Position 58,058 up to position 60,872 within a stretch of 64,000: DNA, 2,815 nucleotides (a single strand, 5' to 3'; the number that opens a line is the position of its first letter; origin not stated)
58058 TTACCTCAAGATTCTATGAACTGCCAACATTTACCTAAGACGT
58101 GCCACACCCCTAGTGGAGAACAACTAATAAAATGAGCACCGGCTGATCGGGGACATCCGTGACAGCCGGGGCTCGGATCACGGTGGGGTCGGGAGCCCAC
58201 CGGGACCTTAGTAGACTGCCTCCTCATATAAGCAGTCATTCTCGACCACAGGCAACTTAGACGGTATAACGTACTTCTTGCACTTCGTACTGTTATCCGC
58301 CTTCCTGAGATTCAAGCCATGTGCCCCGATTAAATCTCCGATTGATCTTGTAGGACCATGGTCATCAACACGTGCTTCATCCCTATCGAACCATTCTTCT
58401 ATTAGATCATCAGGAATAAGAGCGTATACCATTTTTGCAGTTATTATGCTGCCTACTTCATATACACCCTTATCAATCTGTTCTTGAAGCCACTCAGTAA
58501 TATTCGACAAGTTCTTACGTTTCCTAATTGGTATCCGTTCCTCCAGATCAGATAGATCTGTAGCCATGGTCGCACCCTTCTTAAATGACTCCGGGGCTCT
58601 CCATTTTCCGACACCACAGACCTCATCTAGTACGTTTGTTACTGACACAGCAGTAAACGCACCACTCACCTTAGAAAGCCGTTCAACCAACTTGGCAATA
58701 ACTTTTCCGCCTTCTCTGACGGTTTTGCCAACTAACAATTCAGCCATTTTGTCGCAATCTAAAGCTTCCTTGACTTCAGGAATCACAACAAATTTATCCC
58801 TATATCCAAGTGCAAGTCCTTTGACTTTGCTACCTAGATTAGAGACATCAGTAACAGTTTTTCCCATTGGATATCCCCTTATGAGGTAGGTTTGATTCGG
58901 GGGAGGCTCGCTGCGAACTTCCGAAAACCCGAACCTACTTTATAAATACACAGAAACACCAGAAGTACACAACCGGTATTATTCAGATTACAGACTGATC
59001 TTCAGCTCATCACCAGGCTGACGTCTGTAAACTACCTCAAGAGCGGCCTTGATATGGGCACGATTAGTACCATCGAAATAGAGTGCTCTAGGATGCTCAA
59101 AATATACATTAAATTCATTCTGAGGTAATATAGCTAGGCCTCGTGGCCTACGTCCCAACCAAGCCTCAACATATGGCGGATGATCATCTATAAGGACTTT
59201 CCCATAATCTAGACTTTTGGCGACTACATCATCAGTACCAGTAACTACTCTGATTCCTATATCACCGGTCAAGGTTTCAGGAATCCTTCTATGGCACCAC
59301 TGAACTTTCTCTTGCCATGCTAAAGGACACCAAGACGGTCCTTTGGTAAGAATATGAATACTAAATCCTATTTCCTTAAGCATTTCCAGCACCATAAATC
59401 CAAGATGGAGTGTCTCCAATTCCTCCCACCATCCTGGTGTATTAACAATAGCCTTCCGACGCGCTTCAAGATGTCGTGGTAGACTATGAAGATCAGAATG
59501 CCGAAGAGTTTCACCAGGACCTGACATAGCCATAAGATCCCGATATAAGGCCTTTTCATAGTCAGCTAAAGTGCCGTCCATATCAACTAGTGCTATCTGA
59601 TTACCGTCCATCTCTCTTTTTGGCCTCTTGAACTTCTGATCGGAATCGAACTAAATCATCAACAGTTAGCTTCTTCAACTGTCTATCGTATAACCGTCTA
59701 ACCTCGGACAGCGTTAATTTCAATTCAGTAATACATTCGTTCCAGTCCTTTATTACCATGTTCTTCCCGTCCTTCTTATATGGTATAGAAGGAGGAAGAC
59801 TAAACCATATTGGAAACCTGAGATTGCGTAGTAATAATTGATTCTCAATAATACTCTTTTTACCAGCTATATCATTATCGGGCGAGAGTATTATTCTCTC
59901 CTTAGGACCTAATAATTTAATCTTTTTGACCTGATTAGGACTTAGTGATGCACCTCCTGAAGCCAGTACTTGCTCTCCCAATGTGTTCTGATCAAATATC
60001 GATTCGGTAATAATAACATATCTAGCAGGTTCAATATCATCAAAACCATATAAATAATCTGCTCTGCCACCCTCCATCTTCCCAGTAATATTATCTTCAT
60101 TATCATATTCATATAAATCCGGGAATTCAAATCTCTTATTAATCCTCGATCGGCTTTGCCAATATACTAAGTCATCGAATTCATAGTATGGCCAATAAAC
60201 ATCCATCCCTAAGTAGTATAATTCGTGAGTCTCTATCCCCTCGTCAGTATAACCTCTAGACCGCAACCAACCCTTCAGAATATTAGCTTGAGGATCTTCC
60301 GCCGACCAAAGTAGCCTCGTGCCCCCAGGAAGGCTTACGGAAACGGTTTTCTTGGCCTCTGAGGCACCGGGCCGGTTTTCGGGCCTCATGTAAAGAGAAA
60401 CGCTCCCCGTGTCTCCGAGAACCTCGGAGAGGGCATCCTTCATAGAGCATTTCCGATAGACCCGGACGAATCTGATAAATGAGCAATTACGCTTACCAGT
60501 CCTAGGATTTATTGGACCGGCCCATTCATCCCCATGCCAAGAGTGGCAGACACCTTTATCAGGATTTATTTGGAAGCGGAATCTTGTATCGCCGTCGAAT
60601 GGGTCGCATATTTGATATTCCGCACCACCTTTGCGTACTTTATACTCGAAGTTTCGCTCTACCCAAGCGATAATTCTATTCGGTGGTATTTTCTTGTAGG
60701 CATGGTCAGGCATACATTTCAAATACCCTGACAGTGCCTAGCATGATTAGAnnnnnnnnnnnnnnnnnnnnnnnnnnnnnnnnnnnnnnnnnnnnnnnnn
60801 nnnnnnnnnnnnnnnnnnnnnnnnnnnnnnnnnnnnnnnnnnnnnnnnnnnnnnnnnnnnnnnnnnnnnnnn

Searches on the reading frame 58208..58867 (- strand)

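Call 44: search_protein_families(library=pfam, proteins=[window:58208-58867:-], max_evalue=0.01)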
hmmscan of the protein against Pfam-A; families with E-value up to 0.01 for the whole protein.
window:58208-58867:- (219 aa): 1 family
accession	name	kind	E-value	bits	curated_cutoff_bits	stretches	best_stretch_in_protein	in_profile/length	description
PF18325.7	Fas_alpha_ACP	-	0.0049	17.6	30.6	1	23-94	51-124/162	Fatty acid synthase subunit alpha Acyl carrier domain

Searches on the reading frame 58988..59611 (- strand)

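Call 44: search_protein_families(library=pfam, proteins=[window:58988-59611:-], max_evalue=0.01)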
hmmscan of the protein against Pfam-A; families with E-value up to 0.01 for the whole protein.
window:58988-59611:- (207 aa): 1 family
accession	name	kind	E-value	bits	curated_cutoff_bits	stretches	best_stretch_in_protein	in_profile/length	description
PF06941.18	NT5C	-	4.9e-09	36.7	24.8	1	4-175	1-163/180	5' nucleotidase, deoxy (Pyrimidine), cytosolic type C protein (NT5C)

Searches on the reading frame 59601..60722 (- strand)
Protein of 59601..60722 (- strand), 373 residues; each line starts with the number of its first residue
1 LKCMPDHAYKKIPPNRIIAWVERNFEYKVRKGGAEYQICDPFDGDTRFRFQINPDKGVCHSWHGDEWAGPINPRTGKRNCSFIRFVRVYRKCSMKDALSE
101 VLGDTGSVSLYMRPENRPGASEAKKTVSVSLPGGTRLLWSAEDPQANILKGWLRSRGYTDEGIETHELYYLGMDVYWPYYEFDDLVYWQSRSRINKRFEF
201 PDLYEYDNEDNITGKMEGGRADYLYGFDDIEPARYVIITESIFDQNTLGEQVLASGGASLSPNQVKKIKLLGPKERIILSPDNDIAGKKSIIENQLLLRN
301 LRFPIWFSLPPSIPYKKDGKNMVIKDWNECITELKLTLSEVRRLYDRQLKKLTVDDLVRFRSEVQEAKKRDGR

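Call 44: search_protein_families(library=pfam, proteins=[window:59601-60722:-], max_evalue=0.01)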
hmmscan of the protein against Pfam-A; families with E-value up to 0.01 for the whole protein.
window:59601-60722:- (373 aa): 1 family
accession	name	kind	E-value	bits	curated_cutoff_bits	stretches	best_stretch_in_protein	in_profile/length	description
PF13155.12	Toprim_2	-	0.00026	21.7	22.1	1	249-311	16-79/88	Toprim-like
